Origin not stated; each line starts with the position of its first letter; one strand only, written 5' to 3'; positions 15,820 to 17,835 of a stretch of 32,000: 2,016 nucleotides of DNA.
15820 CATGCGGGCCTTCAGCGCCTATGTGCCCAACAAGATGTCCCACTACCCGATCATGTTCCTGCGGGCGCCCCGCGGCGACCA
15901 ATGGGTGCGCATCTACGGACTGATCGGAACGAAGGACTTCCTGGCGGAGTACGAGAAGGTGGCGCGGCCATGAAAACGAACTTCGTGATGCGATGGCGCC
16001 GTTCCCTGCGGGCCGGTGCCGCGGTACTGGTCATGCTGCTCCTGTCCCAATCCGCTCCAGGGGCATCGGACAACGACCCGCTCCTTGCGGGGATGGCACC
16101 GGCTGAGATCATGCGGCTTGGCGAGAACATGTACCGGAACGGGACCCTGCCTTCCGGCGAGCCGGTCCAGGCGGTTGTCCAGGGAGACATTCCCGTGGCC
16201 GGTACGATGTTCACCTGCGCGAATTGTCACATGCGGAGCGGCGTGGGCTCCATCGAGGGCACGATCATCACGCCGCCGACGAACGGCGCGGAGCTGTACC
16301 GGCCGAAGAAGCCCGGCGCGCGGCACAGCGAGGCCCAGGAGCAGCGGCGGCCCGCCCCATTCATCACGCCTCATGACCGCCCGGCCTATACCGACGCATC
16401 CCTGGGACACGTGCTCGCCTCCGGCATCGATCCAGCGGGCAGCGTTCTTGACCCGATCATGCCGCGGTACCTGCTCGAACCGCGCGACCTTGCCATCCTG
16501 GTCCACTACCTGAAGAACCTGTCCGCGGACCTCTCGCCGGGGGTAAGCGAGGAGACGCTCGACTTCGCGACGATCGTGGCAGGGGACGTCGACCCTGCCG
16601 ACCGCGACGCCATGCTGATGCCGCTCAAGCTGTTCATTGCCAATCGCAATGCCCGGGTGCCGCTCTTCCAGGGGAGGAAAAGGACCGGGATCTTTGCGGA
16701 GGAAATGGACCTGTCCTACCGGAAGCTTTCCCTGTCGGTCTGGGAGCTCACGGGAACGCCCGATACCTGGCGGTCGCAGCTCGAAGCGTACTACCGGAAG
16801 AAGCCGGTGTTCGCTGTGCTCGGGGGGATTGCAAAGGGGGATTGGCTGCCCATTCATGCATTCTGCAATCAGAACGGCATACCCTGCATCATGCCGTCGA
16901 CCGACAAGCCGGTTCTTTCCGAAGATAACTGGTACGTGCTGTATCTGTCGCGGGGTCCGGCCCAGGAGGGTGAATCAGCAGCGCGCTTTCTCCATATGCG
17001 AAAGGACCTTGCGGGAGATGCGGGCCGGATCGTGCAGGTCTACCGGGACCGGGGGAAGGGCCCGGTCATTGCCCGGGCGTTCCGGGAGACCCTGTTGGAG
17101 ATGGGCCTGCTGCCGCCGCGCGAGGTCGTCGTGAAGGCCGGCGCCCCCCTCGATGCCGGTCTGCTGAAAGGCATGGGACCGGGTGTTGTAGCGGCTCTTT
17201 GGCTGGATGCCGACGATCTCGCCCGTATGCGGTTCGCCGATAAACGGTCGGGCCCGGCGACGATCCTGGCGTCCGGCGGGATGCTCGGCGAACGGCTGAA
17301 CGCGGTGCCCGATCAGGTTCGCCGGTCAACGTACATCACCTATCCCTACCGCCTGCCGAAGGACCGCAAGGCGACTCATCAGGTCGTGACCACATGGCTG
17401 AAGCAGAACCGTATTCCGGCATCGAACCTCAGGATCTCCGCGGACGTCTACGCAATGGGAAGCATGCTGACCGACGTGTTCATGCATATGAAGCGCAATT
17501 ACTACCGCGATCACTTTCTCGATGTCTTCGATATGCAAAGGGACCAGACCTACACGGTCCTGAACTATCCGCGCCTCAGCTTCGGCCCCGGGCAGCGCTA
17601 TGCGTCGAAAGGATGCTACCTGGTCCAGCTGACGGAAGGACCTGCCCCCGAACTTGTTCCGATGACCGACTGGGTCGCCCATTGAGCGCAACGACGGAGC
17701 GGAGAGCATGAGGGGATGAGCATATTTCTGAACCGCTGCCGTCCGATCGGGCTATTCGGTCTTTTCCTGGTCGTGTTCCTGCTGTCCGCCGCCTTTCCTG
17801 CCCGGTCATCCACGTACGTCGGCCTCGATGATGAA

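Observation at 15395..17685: Sco1/SenC plus cytochrome c::periplasmic-binding-protein fusion, translationally coupled and embedded in the polysaccharide export module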

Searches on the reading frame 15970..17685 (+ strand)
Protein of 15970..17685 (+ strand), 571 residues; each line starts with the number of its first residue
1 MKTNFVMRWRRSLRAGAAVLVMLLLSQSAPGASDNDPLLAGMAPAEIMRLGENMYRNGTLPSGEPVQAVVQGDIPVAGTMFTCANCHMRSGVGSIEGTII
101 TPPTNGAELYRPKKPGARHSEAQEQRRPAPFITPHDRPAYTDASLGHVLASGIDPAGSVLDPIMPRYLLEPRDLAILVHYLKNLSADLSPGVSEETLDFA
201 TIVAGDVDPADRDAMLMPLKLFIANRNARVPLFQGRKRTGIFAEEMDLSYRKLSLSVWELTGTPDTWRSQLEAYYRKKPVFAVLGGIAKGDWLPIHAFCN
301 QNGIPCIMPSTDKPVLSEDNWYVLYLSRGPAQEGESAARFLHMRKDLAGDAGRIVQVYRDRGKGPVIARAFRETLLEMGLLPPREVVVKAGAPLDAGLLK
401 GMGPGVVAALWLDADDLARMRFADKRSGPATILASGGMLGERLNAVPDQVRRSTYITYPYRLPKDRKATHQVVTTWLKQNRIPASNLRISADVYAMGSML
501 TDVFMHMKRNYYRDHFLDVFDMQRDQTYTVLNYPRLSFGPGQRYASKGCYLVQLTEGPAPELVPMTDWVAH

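Call 6: search_protein_families(library=pfam, proteins=[window:15970-17685:+], max_evalue=0.01)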
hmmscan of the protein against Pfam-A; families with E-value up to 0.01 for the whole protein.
window:15970-17685:+ (571 aa): 1 family
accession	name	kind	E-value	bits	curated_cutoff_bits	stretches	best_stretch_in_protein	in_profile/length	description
PF13458.12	Peripla_BP_6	-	0.00057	20.1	31.7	1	257-389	47-173/343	Periplasmic binding protein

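Call 8: find_homologous_proteins(query=window:15970-17685:+)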
Query window:15970-17685:+ (571 aa): 397 proteins with E <= 0.001 among 8000 candidates; the best 120 are listed.
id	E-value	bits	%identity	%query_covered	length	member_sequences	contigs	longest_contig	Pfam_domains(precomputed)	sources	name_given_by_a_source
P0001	0.0e+0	1315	100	100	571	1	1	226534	-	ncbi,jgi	jgi:hypothetical protein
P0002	0.0e+0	1099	83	99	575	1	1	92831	-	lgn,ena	-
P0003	0.0e+0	1088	84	95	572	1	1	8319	-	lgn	-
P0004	0.0e+0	1083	83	96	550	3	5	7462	-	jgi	jgi:hypothetical protein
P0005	0.0e+0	1057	82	97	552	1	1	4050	-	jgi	jgi:hypothetical protein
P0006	2.7e-297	1005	79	94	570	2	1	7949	PF13458.13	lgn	-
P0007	6.3e-277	938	70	100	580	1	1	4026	-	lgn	-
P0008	4.3e-267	906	70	96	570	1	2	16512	-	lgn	-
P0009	6.7e-225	766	68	85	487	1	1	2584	-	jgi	jgi:hypothetical protein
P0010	7.0e-224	763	61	97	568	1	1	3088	-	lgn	-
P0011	7.7e-213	727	70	78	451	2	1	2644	-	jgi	jgi:hypothetical protein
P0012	6.9e-209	713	56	99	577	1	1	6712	PF13458.13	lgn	-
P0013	1.1e-193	663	54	97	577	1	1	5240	PF13458.13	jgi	-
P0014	3.2e-193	662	84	57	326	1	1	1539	-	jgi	jgi:hypothetical protein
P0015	4.2e-193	661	53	97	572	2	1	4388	-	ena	-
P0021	3.7e-187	642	53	93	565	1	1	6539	PF13458.13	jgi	jgi:hypothetical protein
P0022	3.7e-186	638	51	97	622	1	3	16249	-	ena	-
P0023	2.2e-182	626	51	97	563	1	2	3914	PF13458.13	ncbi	-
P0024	2.0e-176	606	52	93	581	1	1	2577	PF13458.13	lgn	-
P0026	5.1e-173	595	48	98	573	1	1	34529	PF13458.13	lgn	-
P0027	7.3e-172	591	48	97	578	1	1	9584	PF13458.13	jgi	jgi:Periplasmic binding protein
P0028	1.1e-171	591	49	96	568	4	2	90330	PF13458.13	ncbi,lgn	ncbi:MAG: ABC transporter substrate-binding protein [Nitrospirota bacterium]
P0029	5.6e-170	585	49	93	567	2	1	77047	PF13458.13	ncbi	ncbi:MAG: amino acid ABC transporter substrate-binding protein [Nitrospirota bacterium]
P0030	8.9e-170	584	50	97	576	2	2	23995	PF13458.13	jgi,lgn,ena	-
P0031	2.3e-168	580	48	93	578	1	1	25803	PF13458.13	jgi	jgi:Periplasmic binding protein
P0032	2.0e-167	577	47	97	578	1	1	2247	PF13458.13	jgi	jgi:hypothetical protein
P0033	4.4e-167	575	49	96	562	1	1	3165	PF13458.13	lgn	-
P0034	3.3e-166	573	48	98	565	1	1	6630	PF13458.13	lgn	-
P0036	2.0e-163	563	49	93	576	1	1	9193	PF13458.13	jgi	-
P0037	2.0e-163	563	47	98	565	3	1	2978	PF13458.13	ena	-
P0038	5.3e-163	562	48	93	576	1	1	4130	PF13458.13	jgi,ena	-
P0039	2.1e-162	560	47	98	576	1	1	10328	PF13458.13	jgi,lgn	jgi:hypothetical protein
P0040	2.6e-162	560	50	93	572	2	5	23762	PF13458.13,PF00034.27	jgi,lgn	-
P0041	2.2e-161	557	47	99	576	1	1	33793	PF13458.13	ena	-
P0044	1.5e-160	554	46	99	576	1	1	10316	PF13458.13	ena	-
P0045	4.4e-160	552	47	98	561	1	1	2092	PF13458.13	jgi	jgi:hypothetical protein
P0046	7.8e-160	552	47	95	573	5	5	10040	PF13458.13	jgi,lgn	jgi:hypothetical protein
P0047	3.6e-159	549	48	97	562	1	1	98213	PF13458.13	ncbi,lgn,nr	ncbi:MAG: amino acid ABC transporter substrate-binding protein [Desulfuromonadales bacterium]|nr:ami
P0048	1.1e-158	548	46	99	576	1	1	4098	PF13458.13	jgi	jgi:Periplasmic binding protein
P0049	1.3e-158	547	48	99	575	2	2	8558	PF13458.13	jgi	jgi:hypothetical protein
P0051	5.6e-157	542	47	97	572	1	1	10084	PF13458.13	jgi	-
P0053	1.0e-156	541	48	96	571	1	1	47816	PF13458.13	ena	-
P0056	2.9e-156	540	44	98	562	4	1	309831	PF13458.13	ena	-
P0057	3.2e-156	540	46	98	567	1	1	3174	PF13458.13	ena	-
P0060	8.8e-156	538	46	97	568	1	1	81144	PF13458.13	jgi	-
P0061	9.3e-156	538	47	93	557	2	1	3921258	PF00034.27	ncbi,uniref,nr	ncbi:cytochrome c [Geobacter sp. AOG2]|uniref:cytochrome c n=1 Tax=Geobacter sp. AOG2 TaxID=1566347 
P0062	1.1e-155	538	47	94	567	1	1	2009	PF13458.13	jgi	-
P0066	4.8e-155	536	46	96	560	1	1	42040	PF13458.13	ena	-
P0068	1.2e-154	534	45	97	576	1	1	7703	PF13458.13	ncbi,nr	ncbi:MAG TPA: ABC transporter substrate-binding protein [Geobacteraceae bacterium]|nr:ABC transporte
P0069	1.8e-154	534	45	98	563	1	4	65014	PF13458.13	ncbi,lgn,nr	ncbi:MAG: ABC transporter substrate-binding protein [Desulfobulbaceae bacterium]|nr:ABC transporter 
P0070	1.8e-154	534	48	93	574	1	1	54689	PF13458.13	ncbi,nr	ncbi:MAG: hypothetical protein SCH71_13700 [Desulfobulbaceae bacterium]|nr:hypothetical protein [Des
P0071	3.0e-154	533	47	97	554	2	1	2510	PF13458.13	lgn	-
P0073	7.0e-154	532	46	95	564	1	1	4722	PF13458.13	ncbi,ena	-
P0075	1.4e-153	531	46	93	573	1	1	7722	PF13458.13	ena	-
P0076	5.3e-153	529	46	96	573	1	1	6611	PF13458.13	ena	-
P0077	6.2e-153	529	46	96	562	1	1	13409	PF13458.13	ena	-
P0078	9.1e-153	528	47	96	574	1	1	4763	PF13458.13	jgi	-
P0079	9.3e-153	528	48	93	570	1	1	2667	PF13458.13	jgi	jgi:hypothetical protein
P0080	1.2e-152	528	45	95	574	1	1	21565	PF13458.13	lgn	-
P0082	1.6e-152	527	46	97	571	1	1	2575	PF13458.13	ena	-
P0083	1.7e-152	527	46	93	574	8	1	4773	PF13458.13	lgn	-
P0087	2.6e-152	527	47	95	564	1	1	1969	PF13458.13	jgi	-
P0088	2.6e-152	527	47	97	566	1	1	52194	PF13458.13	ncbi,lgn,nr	ncbi:MAG: amino acid ABC transporter substrate-binding protein [Holophagae bacterium]|nr:MAG: amino 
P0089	3.9e-152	526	47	93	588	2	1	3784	PF13458.13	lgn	-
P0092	8.4e-152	525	45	95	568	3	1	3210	PF13458.13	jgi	-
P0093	1.0e-151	525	44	98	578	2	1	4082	PF13458.13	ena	-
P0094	1.4e-151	524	46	95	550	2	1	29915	PF13458.13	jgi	-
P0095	1.9e-151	524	46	97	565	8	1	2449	PF13458.13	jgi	jgi:hypothetical protein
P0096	2.0e-151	524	46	95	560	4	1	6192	PF13458.13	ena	-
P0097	3.8e-151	523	46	94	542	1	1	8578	PF13458.13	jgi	jgi:hypothetical protein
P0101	7.3e-151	522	47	93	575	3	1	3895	PF13458.13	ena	-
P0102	8.2e-151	522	45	100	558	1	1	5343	PF13458.13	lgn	-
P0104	8.4e-151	522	44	98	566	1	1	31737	PF13458.13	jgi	-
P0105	8.7e-151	522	44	95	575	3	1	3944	PF13458.13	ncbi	-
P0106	3.9e-150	519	46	98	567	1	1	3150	PF13458.13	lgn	-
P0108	6.2e-150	519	46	97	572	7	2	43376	PF13458.13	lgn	-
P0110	1.0e-149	518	46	95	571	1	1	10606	PF13458.13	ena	-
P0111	1.1e-149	518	45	96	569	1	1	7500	PF13458.13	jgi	jgi:Periplasmic binding protein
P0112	1.8e-149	517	45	97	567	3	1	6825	PF13458.13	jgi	-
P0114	2.9e-149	517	47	97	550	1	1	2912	PF13458.13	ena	-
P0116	1.2e-148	515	43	97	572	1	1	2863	PF13458.13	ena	-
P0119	2.6e-148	513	44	97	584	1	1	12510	PF13458.13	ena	-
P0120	3.4e-148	513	46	95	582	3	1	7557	PF13458.13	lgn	-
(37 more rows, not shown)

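Call 9: search_protein_families(library=ncbifam, proteins=[window:15970-17685:+], max_evalue=0.01)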
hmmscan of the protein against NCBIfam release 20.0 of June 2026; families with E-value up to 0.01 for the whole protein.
window:15970-17685:+ (571 aa): 0 families

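Call 10: find_encoding_contigs(protein=P0061, flank=10000, max_places=2)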
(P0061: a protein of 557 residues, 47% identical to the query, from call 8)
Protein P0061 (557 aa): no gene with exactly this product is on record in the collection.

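Call 11: find_encoding_contigs(protein=P0028, flank=10000, max_places=2)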
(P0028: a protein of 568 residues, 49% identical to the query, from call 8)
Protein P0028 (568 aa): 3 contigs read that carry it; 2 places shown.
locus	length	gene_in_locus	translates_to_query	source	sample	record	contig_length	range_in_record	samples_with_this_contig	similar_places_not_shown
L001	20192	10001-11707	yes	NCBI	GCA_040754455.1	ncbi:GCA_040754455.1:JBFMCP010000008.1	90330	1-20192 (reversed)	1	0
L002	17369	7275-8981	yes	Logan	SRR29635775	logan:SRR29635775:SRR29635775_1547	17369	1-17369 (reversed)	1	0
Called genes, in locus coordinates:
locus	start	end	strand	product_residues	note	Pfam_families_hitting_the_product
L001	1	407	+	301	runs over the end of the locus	PF02881:SRP54_N, PF13604:AAA_30 (weak), PF00448:SRP54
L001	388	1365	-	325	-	PF03255:ACCA, PF01039:Carboxyl_trans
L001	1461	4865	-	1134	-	PF02811:PHP, PF07733:DNA_pol3_alpha, PF17657:DNA_pol3_finger, PF14579:HHH_6, PF01336:tRNA_anti-codon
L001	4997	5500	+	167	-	PF05573:NosL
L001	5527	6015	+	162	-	PF05573:NosL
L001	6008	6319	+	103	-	-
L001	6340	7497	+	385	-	PF12704:MacB_PCD, PF02687:FtsX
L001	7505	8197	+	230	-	PF02463:SMC_N (faint), PF00005:ABC_tran, PF13304:AAA_21 (faint)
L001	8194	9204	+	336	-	-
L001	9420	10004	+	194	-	PF00578:AhpC-TSA, PF02630:SCO1-SenC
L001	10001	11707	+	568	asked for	PF13458:Peripla_BP_6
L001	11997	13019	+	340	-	PF01548:DEDD_Tnp_IS110, PF02371:Transposase_20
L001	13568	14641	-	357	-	PF21739:DUF6866_N, PF21740:DUF6866_C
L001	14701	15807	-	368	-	PF02353:CMAS, PF13489:Methyltransf_23, PF01728:FtsJ (weak), PF13847:Methyltransf_31, PF08241:Methyltransf_11, PF08242:Methyltransf_12, PF13649:Methyltransf_25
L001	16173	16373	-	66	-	PF00313:CSD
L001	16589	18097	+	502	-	PF03264:Cytochrom_NNT, PF14522:Cytochrome_C7 (faint)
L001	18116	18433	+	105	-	-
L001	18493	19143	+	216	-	PF01810:LysE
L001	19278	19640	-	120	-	-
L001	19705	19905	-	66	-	PF00313:CSD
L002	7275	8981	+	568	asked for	PF13458:Peripla_BP_6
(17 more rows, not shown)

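Call 12: find_encoding_contigs(protein=P0047, flank=10000, max_places=2)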
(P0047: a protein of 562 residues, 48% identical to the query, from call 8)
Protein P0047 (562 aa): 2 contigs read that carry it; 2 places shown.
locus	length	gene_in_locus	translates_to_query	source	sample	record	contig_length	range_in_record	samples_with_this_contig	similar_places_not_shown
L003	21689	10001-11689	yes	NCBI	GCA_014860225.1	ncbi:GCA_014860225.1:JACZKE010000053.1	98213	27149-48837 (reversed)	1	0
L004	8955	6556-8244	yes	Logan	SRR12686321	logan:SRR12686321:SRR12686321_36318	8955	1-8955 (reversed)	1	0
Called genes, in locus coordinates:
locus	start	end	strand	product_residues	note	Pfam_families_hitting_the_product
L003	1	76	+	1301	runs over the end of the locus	PF27051:TamB_N, PF04357:TamB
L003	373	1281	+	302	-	PF00005:ABC_tran, PF13304:AAA_21 (weak), PF27102:NodI_C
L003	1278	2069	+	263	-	PF01061:ABC2_membrane, PF12698:ABC2_membrane_3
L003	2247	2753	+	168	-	PF03061:4HBT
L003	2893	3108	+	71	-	PF05016:ParE_toxin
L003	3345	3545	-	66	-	PF07311:Dodecin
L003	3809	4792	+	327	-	PF07730:HisKA_3, PF02518:HATPase_c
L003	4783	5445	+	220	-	PF00072:Response_reg, PF00196:GerE, PF08281:Sigma70_r4_2 (weak)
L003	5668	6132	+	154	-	PF05573:NosL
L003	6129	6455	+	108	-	-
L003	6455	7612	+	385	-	PF12704:MacB_PCD, PF02687:FtsX (weak)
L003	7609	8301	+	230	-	PF00005:ABC_tran, PF13304:AAA_21 (weak)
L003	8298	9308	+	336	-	-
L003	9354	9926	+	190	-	PF00578:AhpC-TSA (faint), PF02630:SCO1-SenC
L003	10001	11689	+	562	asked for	PF13458:Peripla_BP_6 (weak)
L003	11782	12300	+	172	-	-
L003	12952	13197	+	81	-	-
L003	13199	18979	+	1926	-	PF17210:SdrD_B (faint)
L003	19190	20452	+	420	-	PF00394:Cu-oxidase (faint), PF07731:Cu-oxidase_2 (weak), PF07732:Cu-oxidase_3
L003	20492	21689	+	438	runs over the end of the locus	PF07732:Cu-oxidase_3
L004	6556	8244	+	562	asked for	PF13458:Peripla_BP_6 (weak)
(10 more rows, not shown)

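Call 16: find_encoding_contigs(protein=P0001, flank=10000, max_places=2)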
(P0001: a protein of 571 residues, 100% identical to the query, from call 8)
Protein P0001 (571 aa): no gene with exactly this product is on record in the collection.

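Call 17: find_encoding_contigs(protein=P0002, flank=10000, max_places=2)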
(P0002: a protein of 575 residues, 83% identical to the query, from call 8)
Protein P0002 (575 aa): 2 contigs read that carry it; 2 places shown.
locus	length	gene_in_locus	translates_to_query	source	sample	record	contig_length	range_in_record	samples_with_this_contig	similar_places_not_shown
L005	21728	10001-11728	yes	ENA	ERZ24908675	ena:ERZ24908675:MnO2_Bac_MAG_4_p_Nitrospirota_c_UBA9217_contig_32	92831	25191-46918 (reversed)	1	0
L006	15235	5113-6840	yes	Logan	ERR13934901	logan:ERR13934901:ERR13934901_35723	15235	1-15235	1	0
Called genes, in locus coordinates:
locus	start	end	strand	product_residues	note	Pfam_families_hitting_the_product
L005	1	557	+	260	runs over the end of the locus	PF13632:Glyco_trans_2_3 (faint), PF00535:Glycos_transf_2, PF13641:Glyco_tranf_2_3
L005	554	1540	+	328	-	PF01073:3Beta_HSD, PF01370:Epimerase, PF02719:Polysacc_synt_2 (faint), PF04321:RmlD_sub_bind, PF13460:NAD_binding_10, PF07993:NAD_binding_4, PF16363:GDP_Man_Dehyd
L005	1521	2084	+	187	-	PF02397:Bac_transf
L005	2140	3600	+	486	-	-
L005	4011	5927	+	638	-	PF13727:CoA_binding_3, PF01073:3Beta_HSD, PF01370:Epimerase, PF02719:Polysacc_synt_2, PF04321:RmlD_sub_bind, PF08659:KR (weak), PF16363:GDP_Man_Dehyd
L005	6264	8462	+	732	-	PF02563:Poly_export, PF10531:SLBB (weak), PF22461:SLBB_2, PF10531:SLBB (weak), PF22461:SLBB_2 (weak)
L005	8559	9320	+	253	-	PF02706:Wzz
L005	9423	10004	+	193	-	PF00578:AhpC-TSA, PF02630:SCO1-SenC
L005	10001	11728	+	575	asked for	-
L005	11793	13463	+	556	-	PF14052:Caps_assemb_Wzi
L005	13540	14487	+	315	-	PF13188:PAS_8, PF08448:PAS_4 (faint), PF00990:GGDEF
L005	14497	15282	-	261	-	PF02634:FdhD-NarQ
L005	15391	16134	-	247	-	-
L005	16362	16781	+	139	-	PF08753:NikR_C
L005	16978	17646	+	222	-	PF01891:CbiM, PF12822:ECF_trnsprt (weak)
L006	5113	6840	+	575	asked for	-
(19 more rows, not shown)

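Call 20: find_related_loci(query=A1, collection=genome_contigs, flank=10000)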
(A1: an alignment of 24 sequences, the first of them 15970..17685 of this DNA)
Query A1 (571 aa) in genome_contigs; peptide patterns used: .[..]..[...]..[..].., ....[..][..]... (x = any residue, [..] = any of these).
319 stretches matched a pattern; 300 encode a relative of the query (tblastn E <= 1e-3); the best 80 are kept; 80 distinct loci.
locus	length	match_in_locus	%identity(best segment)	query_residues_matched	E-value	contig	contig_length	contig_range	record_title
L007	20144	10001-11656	49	21-571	7e-175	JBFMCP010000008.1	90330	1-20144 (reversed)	MAG: Nitrospirota bacterium isolate MAG196 MAG196_8, whole genome shotgun sequence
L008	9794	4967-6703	49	1-571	7e-172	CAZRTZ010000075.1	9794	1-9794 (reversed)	MAG TPA_asm: uncultured Geobacteraceae bacterium isolate SRP231805_co3_153 genome assembly, contig: NODE_5988_length_979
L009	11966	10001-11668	47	18-571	1e-169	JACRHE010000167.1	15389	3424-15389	MAG: Nitrospirae bacterium isolate NC_groundwater_1769_Pr3_B-0.1um_50_9 SR-2_scaffold_141_3138271, whole genome shotgun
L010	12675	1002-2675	46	18-571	3e-168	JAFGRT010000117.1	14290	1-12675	MAG: Acidobacteria bacterium isolate Zod_Metabat.850 k87_4131597, whole genome shotgun sequence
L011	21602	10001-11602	49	39-571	2e-166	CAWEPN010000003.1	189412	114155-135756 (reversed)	MAG: uncultured delta proteobacterium isolate MFD02159.bin.1.87 genome assembly, contig: contig_15032, whole genome shot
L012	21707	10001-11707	48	11-571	5e-163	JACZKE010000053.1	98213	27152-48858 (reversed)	MAG: Desulfuromonadales bacterium isolate MAG37 geobacteraceae_1_contig_955930, whole genome shotgun sequence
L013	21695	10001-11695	44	9-571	4e-162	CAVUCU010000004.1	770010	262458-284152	MAG: Nitrospirota bacterium isolate MFD05442.bin.1.86 genome assembly, contig: contig_28021, whole genome shotgun sequen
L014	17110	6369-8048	46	17-571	1e-161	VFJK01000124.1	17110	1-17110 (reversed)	MAG: Geobacter sp. isolate Bin_37_8 c_000002676142, whole genome shotgun sequence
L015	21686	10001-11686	45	13-571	2e-160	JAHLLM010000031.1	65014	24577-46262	MAG: Desulfobulbaceae bacterium isolate MAG127 NODE_1224_length_65014_cov_196.079019, whole genome shotgun sequence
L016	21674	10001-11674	46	19-571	1e-158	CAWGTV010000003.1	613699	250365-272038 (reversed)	MAG: uncultured delta proteobacterium isolate MFD09779.bin.1.259 genome assembly, contig: contig_21359, whole genome sho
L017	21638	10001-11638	48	40-571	1e-157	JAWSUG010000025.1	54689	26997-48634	MAG: Desulfobulbaceae bacterium isolate B4G8CH4-05 NODE_25_length_54689_cov_14.999908, whole genome shotgun sequence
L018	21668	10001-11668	47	18-571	7e-156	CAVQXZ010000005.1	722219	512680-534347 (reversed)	MAG: uncultured Holophagae bacterium isolate MFD00032.bin.2.196 genome assembly, contig: contig_17019, whole genome shot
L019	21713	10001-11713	45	8-571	1e-155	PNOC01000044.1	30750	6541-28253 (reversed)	MAG: Thermodesulfovibrio sp. isolate SW.3.86 SW_1000749_30750, whole genome shotgun sequence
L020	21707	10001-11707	44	3-571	1e-155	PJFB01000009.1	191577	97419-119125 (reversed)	MAG: Geobacter sp. isolate L1geo L1geo_contig_9, whole genome shotgun sequence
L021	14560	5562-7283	45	1-571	5e-155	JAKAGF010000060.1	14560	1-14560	MAG: Nitrospirae bacterium isolate WY2.bin147 NODE_6112_length_14560_cov_3.169403, whole genome shotgun sequence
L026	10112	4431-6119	45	6-571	6e-153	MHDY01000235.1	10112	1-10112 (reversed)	MAG: Nitrospirae bacterium GWC2_56_14 gwc2_scaffold_8388, whole genome shotgun sequence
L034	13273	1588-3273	44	10-571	5e-151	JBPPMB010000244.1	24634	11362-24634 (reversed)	MAG: Desulfuromonadales bacterium isolate BIOS2019_out_141 k131_1730666, whole genome shotgun sequence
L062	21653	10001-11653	43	13-571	3e-145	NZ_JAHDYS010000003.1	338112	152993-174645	Pelotalea chapellei strain DSM 13688 NODE_3_length_338112_cov_223.804991, whole genome shotgun sequence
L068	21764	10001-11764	43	13-571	5e-143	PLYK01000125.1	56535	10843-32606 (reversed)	MAG: Geobacter sp. isolate palsa_1151 73.20120700_P3D.282_contig_178185, whole genome shotgun sequence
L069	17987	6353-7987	44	17-571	6e-143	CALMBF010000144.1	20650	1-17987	MAG TPA_asm: uncultured Geobacter sp. isolate SRR5215464_bin.112_CONCOCT_v1.1_MAG genome assembly, contig: ERZ781360.629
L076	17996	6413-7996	43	45-571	6e-142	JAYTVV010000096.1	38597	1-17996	MAG: Geobacteraceae bacterium isolate GFS_5743 GFS_5743_95, whole genome shotgun sequence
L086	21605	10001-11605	44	40-571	6e-140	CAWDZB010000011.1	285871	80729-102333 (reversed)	MAG: uncultured delta proteobacterium isolate MFD05684.bin.3.160 genome assembly, contig: contig_36651, whole genome sho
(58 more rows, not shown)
